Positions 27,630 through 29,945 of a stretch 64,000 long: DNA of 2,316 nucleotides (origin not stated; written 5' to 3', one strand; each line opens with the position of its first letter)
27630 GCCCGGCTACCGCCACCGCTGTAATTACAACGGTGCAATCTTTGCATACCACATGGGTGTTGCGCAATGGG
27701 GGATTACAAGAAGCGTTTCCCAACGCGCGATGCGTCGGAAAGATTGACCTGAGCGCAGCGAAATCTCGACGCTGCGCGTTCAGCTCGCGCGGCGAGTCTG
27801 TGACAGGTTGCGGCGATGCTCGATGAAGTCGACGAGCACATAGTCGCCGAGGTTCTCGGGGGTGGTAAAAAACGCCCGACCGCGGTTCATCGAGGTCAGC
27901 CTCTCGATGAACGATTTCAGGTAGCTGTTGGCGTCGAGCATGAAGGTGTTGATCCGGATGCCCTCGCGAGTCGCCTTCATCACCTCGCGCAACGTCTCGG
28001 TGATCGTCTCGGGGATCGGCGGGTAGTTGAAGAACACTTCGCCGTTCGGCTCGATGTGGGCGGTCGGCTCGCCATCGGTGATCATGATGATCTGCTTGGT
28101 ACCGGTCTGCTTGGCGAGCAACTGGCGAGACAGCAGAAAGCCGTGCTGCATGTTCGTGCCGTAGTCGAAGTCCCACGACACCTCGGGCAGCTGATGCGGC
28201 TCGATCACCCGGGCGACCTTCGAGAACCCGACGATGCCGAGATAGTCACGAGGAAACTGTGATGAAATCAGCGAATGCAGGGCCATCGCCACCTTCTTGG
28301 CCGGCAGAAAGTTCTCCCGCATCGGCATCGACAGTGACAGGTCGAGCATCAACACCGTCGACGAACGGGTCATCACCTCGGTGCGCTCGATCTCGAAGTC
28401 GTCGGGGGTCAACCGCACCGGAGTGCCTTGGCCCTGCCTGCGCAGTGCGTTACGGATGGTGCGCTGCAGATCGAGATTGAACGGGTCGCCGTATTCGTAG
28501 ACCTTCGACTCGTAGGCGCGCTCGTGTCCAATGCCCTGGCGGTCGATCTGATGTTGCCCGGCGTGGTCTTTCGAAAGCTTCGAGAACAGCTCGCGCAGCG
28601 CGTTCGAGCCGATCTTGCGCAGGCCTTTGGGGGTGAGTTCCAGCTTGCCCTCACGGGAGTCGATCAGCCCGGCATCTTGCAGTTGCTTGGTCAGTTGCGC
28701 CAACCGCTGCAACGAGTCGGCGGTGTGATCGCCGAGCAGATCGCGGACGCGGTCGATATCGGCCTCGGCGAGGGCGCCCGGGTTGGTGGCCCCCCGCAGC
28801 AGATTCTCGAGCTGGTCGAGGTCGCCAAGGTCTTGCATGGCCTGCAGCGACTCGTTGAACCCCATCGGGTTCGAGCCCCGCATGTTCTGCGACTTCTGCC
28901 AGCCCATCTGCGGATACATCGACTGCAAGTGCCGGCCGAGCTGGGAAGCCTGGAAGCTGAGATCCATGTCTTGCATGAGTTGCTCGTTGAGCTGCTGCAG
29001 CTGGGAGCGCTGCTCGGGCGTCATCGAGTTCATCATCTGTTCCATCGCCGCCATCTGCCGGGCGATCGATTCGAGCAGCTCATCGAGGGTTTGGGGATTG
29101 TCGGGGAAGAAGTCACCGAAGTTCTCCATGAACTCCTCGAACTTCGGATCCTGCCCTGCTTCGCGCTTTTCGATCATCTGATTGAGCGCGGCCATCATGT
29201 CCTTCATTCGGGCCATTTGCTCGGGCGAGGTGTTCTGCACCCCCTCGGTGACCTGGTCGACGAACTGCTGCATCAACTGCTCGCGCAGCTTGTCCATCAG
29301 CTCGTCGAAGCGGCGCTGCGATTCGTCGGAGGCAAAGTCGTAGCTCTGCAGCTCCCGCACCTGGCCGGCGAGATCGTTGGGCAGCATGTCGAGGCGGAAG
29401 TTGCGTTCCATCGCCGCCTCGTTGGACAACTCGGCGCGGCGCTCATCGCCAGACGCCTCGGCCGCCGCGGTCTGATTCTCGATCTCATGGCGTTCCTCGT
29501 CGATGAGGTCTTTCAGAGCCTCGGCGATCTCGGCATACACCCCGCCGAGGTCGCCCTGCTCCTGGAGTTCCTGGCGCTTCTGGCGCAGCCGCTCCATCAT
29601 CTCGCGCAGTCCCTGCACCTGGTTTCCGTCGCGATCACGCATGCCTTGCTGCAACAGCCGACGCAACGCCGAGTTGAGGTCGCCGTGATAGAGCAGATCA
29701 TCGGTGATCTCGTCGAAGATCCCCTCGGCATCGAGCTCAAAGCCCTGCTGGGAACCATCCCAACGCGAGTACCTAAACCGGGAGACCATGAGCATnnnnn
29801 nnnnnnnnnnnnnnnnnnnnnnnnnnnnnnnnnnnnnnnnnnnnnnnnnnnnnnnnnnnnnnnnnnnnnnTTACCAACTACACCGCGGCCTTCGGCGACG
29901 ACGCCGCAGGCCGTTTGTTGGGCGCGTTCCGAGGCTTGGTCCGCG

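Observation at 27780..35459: ChlI/MoxR-like AAA+ ATPase and its presumptive vWA partner (Rv0958/Rv0959-like pair) are separated by a 4.2-kb insert of unrelated genes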

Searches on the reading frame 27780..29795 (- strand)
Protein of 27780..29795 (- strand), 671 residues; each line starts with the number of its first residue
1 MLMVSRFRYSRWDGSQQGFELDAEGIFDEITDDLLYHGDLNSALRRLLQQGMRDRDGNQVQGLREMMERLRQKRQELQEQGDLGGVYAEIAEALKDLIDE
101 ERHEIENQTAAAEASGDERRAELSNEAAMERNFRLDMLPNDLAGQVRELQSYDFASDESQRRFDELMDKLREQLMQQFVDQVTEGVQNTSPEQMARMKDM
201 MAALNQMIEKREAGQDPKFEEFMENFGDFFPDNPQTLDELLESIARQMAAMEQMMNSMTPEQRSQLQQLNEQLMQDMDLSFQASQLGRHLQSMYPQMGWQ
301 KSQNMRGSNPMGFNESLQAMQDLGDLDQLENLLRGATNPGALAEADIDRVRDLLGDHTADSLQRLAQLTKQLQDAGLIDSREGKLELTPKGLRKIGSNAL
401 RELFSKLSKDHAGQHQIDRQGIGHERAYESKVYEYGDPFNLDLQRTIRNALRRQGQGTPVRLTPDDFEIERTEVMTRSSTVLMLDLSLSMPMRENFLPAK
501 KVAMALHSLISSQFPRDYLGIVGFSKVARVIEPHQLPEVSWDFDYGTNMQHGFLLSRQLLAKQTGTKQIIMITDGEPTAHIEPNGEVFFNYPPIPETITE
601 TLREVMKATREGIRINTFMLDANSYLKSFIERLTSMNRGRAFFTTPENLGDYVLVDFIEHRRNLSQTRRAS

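Call 3: search_protein_families(library=pfam, proteins=[window:27780-29795:-], max_evalue=0.01)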
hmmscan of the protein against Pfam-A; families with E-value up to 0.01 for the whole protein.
window:27780-29795:- (671 aa): 1 family
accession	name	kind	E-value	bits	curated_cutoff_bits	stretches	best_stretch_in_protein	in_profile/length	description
PF13519.12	VWA_2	-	0.00013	22.9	27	1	480-576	1-107/107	von Willebrand factor type A domain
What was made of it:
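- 27780..29795 (-): Rv0959-family vWA protein, 671 aa, intact. It has a long Glu/Gln-rich all-helical N-terminal part and a C-terminal vWA domain with MIDAS (D485-x-S487-x-S489, T547, D574). Pfam VWA_2 22.9 bits (call 3).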

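Call 37: search_protein_families(library=ncbifam, proteins=[window:27780-29795:-], max_evalue=0.01)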
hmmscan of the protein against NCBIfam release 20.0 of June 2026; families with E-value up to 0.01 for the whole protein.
window:27780-29795:- (671 aa): 1 family
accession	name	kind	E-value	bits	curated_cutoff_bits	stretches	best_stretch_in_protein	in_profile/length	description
TIGR02442.1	Cob-chelat-sub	hypoth_equivalog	0.00031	19.3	779.45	1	424-526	418-519/641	putative cobaltochelatase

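Call 43: search_solved_structures(query=window:27780-29795:-, max_evalue=0.1)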
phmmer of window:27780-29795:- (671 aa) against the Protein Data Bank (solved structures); distinct sequences matched with E-value up to 0.1: 0.

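Call 50: search_protein_families(library=padloc, proteins=[window:27780-29795:-], max_evalue=0.001)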
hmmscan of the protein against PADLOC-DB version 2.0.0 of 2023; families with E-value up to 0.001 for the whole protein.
window:27780-29795:- (671 aa): 1 family
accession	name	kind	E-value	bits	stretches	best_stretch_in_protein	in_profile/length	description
PDLC02974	WH_III-A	-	0.00091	17.5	0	363-396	30-63/101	-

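Call 60: find_homologous_proteins(query=window:27780-29795:-, max_evalue=0.00001)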
Query window:27780-29795:- (671 aa): 7783 proteins with E <= 0.00001 among 8000 candidates; the best 120 are listed.
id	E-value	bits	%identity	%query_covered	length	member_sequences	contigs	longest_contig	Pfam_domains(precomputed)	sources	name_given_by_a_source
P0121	0.0e+0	1479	100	100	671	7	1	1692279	PF27532.1,PF27098.1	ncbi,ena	-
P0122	0.0e+0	1428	96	100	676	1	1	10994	PF27532.1,PF27098.1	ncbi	-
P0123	0.0e+0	1340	89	100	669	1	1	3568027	PF27532.1,PF27098.1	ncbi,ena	-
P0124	0.0e+0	1332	88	100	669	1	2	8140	PF27532.1,PF27098.1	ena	-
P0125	0.0e+0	1284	85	100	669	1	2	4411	PF27532.1,PF27098.1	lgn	-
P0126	0.0e+0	1194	78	100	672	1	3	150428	PF27532.1,PF13519.13,PF27098.1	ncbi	ncbi:MAG: hypothetical protein AB7Q42_19675 [Acidimicrobiia bacterium]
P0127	0.0e+0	1193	79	98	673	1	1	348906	PF27532.1,PF13519.13,PF27098.1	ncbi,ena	-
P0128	0.0e+0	1188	78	100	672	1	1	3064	PF27532.1,PF13519.13,PF27098.1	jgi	jgi:uncharacterized protein with von Willebrand factor type A (vWA) domain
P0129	0.0e+0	1187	78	100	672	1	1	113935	PF27532.1,PF27098.1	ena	-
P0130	0.0e+0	1182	78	100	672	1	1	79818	PF27532.1,PF13519.13,PF27098.1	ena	-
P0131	0.0e+0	1177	77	99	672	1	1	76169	PF27532.1,PF27098.1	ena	-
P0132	0.0e+0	1177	77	99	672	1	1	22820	PF27532.1,PF27098.1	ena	-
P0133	0.0e+0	1174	76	99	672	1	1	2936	PF27532.1,PF27098.1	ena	-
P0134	0.0e+0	1170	77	98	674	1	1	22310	PF27532.1,PF13519.13,PF27098.1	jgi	jgi:uncharacterized protein with von Willebrand factor type A (vWA) domain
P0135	0.0e+0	1161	76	100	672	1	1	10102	PF27532.1,PF13519.13,PF27098.1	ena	-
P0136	0.0e+0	1160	76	99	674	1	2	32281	PF27532.1,PF27098.1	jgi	jgi:uncharacterized protein with von Willebrand factor type A (vWA) domain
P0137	0.0e+0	1155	76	100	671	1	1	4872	PF27532.1,PF27098.1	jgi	jgi:uncharacterized protein with von Willebrand factor type A (vWA) domain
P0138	0.0e+0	1151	75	99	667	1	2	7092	PF27532.1,PF13519.13,PF27098.1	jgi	jgi:uncharacterized protein with von Willebrand factor type A (vWA) domain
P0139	0.0e+0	1149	75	99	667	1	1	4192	PF27532.1,PF13519.13,PF27098.1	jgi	jgi:uncharacterized protein with von Willebrand factor type A (vWA) domain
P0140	0.0e+0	1149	75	99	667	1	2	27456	PF27532.1,PF13519.13,PF27098.1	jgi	jgi:uncharacterized protein with von Willebrand factor type A (vWA) domain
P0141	0.0e+0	1149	75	100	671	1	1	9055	PF27532.1,PF13519.13,PF27098.1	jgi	jgi:uncharacterized protein with von Willebrand factor type A (vWA) domain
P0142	0.0e+0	1135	75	99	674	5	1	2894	PF27532.1,PF27098.1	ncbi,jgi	jgi:uncharacterized protein with von Willebrand factor type A (vWA) domain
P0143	0.0e+0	1134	74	100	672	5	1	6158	PF27532.1,PF13519.13,PF27098.1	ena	-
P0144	0.0e+0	1129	74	100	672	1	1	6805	PF27532.1,PF13519.13,PF27098.1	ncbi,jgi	ncbi:MAG TPA: hypothetical protein VH761_12255 [Ilumatobacteraceae bacterium]|jgi:uncharacterized pr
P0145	0.0e+0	1127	74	100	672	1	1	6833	PF27532.1,PF27098.1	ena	-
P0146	0.0e+0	1126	74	100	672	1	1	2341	PF27532.1,PF13519.13,PF27098.1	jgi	jgi:uncharacterized protein with von Willebrand factor type A (vWA) domain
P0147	0.0e+0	1126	74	100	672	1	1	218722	PF27532.1,PF13519.13,PF27098.1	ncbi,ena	-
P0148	0.0e+0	1124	74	100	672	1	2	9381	PF27532.1,PF13519.13,PF27098.1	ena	-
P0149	0.0e+0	1124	74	99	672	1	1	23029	PF27532.1,PF13519.13,PF27098.1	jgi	jgi:uncharacterized protein with von Willebrand factor type A (vWA) domain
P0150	0.0e+0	1123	74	99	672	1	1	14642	PF27532.1,PF13519.13,PF27098.1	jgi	jgi:uncharacterized protein with von Willebrand factor type A (vWA) domain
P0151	0.0e+0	1123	73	100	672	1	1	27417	PF27532.1,PF13519.13,PF27098.1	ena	-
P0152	0.0e+0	1123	73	100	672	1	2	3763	PF27532.1,PF13519.13,PF27098.1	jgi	jgi:uncharacterized protein with von Willebrand factor type A (vWA) domain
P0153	0.0e+0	1122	74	99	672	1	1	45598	PF27532.1,PF13519.13,PF27098.1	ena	-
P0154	0.0e+0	1122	74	99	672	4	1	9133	PF27532.1,PF13519.13,PF27098.1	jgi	jgi:uncharacterized protein with von Willebrand factor type A (vWA) domain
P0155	0.0e+0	1122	73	100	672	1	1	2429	PF27532.1,PF13519.13,PF06969.23,PF27098.1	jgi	jgi:uncharacterized protein with von Willebrand factor type A (vWA) domain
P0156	0.0e+0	1122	74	100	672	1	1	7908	PF27532.1,PF27098.1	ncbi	-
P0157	0.0e+0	1120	73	100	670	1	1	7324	PF27532.1,PF13519.13,PF27098.1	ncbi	-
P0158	0.0e+0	1120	73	100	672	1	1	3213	PF27532.1,PF13519.13,PF27098.1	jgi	jgi:uncharacterized protein with von Willebrand factor type A (vWA) domain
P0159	0.0e+0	1120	73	100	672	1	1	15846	PF27532.1,PF13519.13,PF27098.1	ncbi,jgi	ncbi:MAG: hypothetical protein QOE09_152 [Ilumatobacteraceae bacterium]|jgi:uncharacterized protein 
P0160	0.0e+0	1119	72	100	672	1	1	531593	PF27532.1,PF13519.13,PF27098.1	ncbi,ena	-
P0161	0.0e+0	1118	73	100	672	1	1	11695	PF27532.1,PF13519.13,PF27098.1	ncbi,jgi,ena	jgi:uncharacterized protein with von Willebrand factor type A (vWA) domain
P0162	0.0e+0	1118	73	99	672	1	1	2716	PF27532.1,PF13519.13,PF27098.1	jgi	jgi:uncharacterized protein with von Willebrand factor type A (vWA) domain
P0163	0.0e+0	1118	73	100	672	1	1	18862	PF27532.1,PF13519.13,PF27098.1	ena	-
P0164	0.0e+0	1118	73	100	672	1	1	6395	PF27532.1,PF13519.13,PF27098.1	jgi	jgi:uncharacterized protein with von Willebrand factor type A (vWA) domain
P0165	0.0e+0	1117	72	100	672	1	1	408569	PF27532.1,PF13519.13,PF27098.1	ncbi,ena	-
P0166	0.0e+0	1117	73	100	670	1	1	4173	PF27532.1,PF13519.13,PF27098.1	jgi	jgi:uncharacterized protein with von Willebrand factor type A (vWA) domain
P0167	0.0e+0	1116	73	99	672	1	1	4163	PF27532.1,PF13519.13,PF27098.1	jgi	jgi:uncharacterized protein with von Willebrand factor type A (vWA) domain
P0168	0.0e+0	1116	73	99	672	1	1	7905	PF27532.1,PF13519.13,PF27098.1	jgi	jgi:uncharacterized protein with von Willebrand factor type A (vWA) domain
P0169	0.0e+0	1116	74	99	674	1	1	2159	PF27532.1,PF13519.13,PF27098.1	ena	-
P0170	0.0e+0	1116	73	100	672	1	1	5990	PF27532.1,PF13519.13,PF27098.1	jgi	jgi:uncharacterized protein with von Willebrand factor type A (vWA) domain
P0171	0.0e+0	1115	73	99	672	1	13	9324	PF27532.1,PF13519.13,PF27098.1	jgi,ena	jgi:uncharacterized protein with von Willebrand factor type A (vWA) domain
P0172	0.0e+0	1115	73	100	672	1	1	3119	PF27532.1,PF13519.13,PF27098.1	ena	-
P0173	0.0e+0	1115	74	99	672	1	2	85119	PF27532.1,PF13519.13,PF27098.1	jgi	jgi:uncharacterized protein with von Willebrand factor type A (vWA) domain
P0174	0.0e+0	1115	73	99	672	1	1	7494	PF27532.1,PF13519.13,PF27098.1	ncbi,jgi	jgi:uncharacterized protein with von Willebrand factor type A (vWA) domain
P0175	0.0e+0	1114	73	99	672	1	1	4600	PF27532.1,PF13519.13,PF27098.1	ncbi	-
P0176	0.0e+0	1114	73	100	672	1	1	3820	PF27532.1,PF13519.13,PF27098.1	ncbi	ncbi:MAG TPA: hypothetical protein VGC84_10375 [Ilumatobacteraceae bacterium]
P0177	0.0e+0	1114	73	99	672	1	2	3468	PF27532.1,PF13519.13,PF27098.1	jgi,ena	-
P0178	0.0e+0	1114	74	99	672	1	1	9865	PF27532.1,PF13519.13,PF27098.1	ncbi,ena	-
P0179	0.0e+0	1114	73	100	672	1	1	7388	PF27532.1,PF13519.13,PF27098.1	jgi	jgi:uncharacterized protein with von Willebrand factor type A (vWA) domain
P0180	0.0e+0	1114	73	100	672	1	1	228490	PF27532.1,PF13519.13,PF27098.1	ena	-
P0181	0.0e+0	1114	73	99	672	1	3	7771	PF27532.1,PF13519.13,PF27098.1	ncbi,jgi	ncbi:MAG TPA: hypothetical protein VIK05_04105 [Ilumatobacteraceae bacterium]|jgi:uncharacterized pr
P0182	0.0e+0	1114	72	100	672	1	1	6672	PF27532.1,PF13519.13,PF27098.1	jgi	jgi:uncharacterized protein with von Willebrand factor type A (vWA) domain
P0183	0.0e+0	1114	73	99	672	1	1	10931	PF27532.1,PF27098.1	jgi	jgi:uncharacterized protein with von Willebrand factor type A (vWA) domain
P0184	0.0e+0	1114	73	100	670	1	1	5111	PF27532.1,PF13519.13,PF27098.1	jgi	jgi:uncharacterized protein with von Willebrand factor type A (vWA) domain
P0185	0.0e+0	1114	72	100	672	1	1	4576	PF27532.1,PF27098.1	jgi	jgi:uncharacterized protein with von Willebrand factor type A (vWA) domain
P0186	0.0e+0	1114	73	99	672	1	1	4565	PF27532.1,PF13519.13,PF27098.1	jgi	-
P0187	0.0e+0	1114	73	99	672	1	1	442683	PF27532.1,PF13519.13,PF27098.1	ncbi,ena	-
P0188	0.0e+0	1113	73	100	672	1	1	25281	PF27532.1,PF13519.13,PF27098.1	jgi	jgi:uncharacterized protein with von Willebrand factor type A (vWA) domain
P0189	0.0e+0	1113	73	99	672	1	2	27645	PF27532.1,PF13519.13,PF27098.1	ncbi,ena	-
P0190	0.0e+0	1113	73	99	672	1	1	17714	PF27532.1,PF13519.13,PF27098.1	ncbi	ncbi:MAG: hypothetical protein ACXWBO_00380 [Ilumatobacteraceae bacterium]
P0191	0.0e+0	1113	72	100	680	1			PF27532.1,PF13519.13,PF27098.1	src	-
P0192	0.0e+0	1113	74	99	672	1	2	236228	PF27532.1,PF13519.13,PF27098.1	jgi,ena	-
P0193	0.0e+0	1113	73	99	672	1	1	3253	PF27532.1,PF27098.1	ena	-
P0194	0.0e+0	1113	74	99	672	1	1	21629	PF27532.1,PF13519.13,PF27098.1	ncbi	-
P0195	0.0e+0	1113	73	99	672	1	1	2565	PF27532.1,PF13519.13,PF27098.1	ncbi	ncbi:MAG: hypothetical protein ACXV8L_17565 [Ilumatobacteraceae bacterium]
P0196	0.0e+0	1113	72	100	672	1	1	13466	PF27532.1,PF13519.13,PF27098.1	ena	-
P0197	0.0e+0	1113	72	100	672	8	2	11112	PF27532.1,PF13519.13,PF27098.1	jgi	jgi:uncharacterized protein with von Willebrand factor type A (vWA) domain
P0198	0.0e+0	1112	74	99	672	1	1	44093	PF27532.1,PF13519.13,PF27098.1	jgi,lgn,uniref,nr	uniref:Long form Mg-chelase associated protein n=1 Tax=uncultured bacterium A1Q1_fos_515 TaxID=12565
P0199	0.0e+0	1112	73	99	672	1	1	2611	PF27532.1,PF13519.13,PF27098.1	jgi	jgi:uncharacterized protein with von Willebrand factor type A (vWA) domain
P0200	0.0e+0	1112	72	100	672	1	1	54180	PF27532.1,PF13519.13,PF27098.1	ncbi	-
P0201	0.0e+0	1112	73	99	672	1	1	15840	PF27532.1,PF13519.13,PF27098.1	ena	-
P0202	0.0e+0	1112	73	99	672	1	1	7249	PF27532.1,PF13519.13,PF27098.1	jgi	jgi:uncharacterized protein with von Willebrand factor type A (vWA) domain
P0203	0.0e+0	1112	72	99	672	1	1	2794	PF27532.1,PF13519.13,PF27098.1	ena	-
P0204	0.0e+0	1112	73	100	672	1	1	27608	PF27532.1,PF13519.13,PF27098.1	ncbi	-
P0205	0.0e+0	1112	73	99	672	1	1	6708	PF27532.1,PF13519.13,PF27098.1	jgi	jgi:uncharacterized protein with von Willebrand factor type A (vWA) domain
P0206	0.0e+0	1111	72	100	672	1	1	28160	PF27532.1,PF13519.13,PF27098.1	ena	-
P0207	0.0e+0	1111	72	100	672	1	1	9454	PF27532.1,PF13519.13,PF27098.1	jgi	jgi:uncharacterized protein with von Willebrand factor type A (vWA) domain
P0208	0.0e+0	1111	72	99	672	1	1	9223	PF27532.1,PF13519.13,PF27098.1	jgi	jgi:uncharacterized protein with von Willebrand factor type A (vWA) domain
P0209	0.0e+0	1111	73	99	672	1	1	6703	PF27532.1,PF13519.13,PF27098.1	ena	-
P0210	0.0e+0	1110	73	99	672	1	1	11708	PF27532.1,PF13519.13,PF27098.1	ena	-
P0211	0.0e+0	1110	72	99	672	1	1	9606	PF27532.1,PF13519.13,PF27098.1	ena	-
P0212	0.0e+0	1110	73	100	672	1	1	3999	PF27532.1,PF13519.13,PF06969.23,PF27098.1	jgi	jgi:uncharacterized protein with von Willebrand factor type A (vWA) domain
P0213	0.0e+0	1110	72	99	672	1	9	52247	PF27532.1,PF13519.13,PF27098.1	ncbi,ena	-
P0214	0.0e+0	1110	74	99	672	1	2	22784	PF27532.1,PF13519.13,PF27098.1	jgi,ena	jgi:uncharacterized protein with von Willebrand factor type A (vWA) domain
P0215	0.0e+0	1110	73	99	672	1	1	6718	PF27532.1,PF13519.13,PF27098.1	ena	-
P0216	0.0e+0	1110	73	99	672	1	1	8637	PF27532.1,PF13519.13,PF27098.1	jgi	jgi:uncharacterized protein with von Willebrand factor type A (vWA) domain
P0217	0.0e+0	1110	73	100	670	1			PF27532.1,PF13519.13,PF27098.1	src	-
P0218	0.0e+0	1110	72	100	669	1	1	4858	PF27532.1,PF13519.13,PF27098.1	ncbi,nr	ncbi:MAG TPA: hypothetical protein VHQ23_10660 [Ilumatobacteraceae bacterium]|nr:hypothetical protei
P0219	0.0e+0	1110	73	99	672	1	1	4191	PF27532.1,PF13519.13,PF27098.1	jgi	-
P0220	0.0e+0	1110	73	99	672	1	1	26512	PF27532.1,PF13519.13,PF27098.1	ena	-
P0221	0.0e+0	1110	73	99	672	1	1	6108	PF27532.1,PF13519.13,PF27098.1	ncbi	ncbi:MAG: hypothetical protein ACXV5U_03340 [Ilumatobacteraceae bacterium]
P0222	0.0e+0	1110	72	100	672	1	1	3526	PF27532.1,PF13519.13,PF27098.1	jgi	jgi:uncharacterized protein with von Willebrand factor type A (vWA) domain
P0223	0.0e+0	1110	73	100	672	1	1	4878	PF27532.1,PF13519.13,PF06969.23,PF27098.1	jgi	jgi:uncharacterized protein with von Willebrand factor type A (vWA) domain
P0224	0.0e+0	1110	72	99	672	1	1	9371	PF27532.1,PF13519.13,PF27098.1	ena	-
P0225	0.0e+0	1110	72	99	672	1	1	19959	PF27532.1,PF13519.13,PF27098.1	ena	-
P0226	0.0e+0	1110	72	100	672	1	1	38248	PF27532.1,PF13519.13,PF27098.1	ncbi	-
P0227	0.0e+0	1109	73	99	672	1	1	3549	PF27532.1,PF13519.13,PF27098.1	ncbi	ncbi:MAG: hypothetical protein ACXVLM_17475 [Ilumatobacteraceae bacterium]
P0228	0.0e+0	1109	72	100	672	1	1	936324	PF27532.1,PF13519.13,PF27098.1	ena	-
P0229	0.0e+0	1109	73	100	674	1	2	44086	PF27532.1,PF13519.13,PF27098.1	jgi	jgi:uncharacterized protein with von Willebrand factor type A (vWA) domain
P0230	0.0e+0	1109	72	100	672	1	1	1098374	PF27532.1,PF13519.13,PF27098.1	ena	-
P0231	0.0e+0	1108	73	99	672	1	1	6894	PF27532.1,PF13519.13,PF27098.1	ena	-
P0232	0.0e+0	1108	73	99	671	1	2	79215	PF27532.1,PF13519.13,PF27098.1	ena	-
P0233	0.0e+0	1108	72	99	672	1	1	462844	PF27532.1,PF13519.13,PF27098.1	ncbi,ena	-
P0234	0.0e+0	1108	72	99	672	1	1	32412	PF27532.1,PF13519.13,PF27098.1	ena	-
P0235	0.0e+0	1108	73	99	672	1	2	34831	PF27532.1,PF13519.13,PF27098.1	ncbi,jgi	jgi:uncharacterized protein with von Willebrand factor type A (vWA) domain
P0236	0.0e+0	1108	73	99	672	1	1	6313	PF27532.1,PF13519.13,PF27098.1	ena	-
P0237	0.0e+0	1108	72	99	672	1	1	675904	PF27532.1,PF13519.13,PF27098.1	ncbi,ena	-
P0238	0.0e+0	1108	72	99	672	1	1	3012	PF27532.1,PF13519.13,PF27098.1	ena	-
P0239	0.0e+0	1108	72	99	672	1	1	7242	PF27532.1,PF13519.13,PF27098.1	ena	-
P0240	0.0e+0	1108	72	100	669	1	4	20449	PF27532.1,PF13519.13,PF27098.1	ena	-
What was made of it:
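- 27780..29795 (-): P0121, an identical public protein, carries PF27532 + PF27098 (call 60).
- On Rv0958/Rv0959-type ChlI-like ATPase + vWA module: P0121 (100% identical, 671 aa) carries PF27532 + PF27098 (call 60).
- Checked: An identical public protein (P0121) carries PF27532 Mb0984_helical and PF27098 Rv0959_3rd (call 60).
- The contig is very long and so probably from long reads (call 60).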

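Call 61: find_encoding_contigs(protein=P0121, flank=10000, max_places=4)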
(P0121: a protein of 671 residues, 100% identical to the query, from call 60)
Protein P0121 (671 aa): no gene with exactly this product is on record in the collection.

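Call 62: list_cluster_members(proteins=[P0121])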
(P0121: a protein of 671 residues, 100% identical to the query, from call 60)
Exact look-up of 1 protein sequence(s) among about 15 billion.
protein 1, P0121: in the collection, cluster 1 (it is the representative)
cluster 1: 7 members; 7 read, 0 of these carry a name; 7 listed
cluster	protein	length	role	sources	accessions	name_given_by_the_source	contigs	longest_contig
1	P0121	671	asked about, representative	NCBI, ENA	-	-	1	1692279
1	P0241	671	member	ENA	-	-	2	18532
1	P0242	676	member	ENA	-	-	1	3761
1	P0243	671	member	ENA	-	-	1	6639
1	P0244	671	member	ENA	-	-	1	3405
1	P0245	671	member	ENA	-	-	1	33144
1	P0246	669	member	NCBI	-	-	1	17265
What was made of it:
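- The identical vWA protein is recorded on a 1.69-Mb contig (calls 60, 62).
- Tried and rejected: The cluster listing gave only contig length and sources (call 62).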
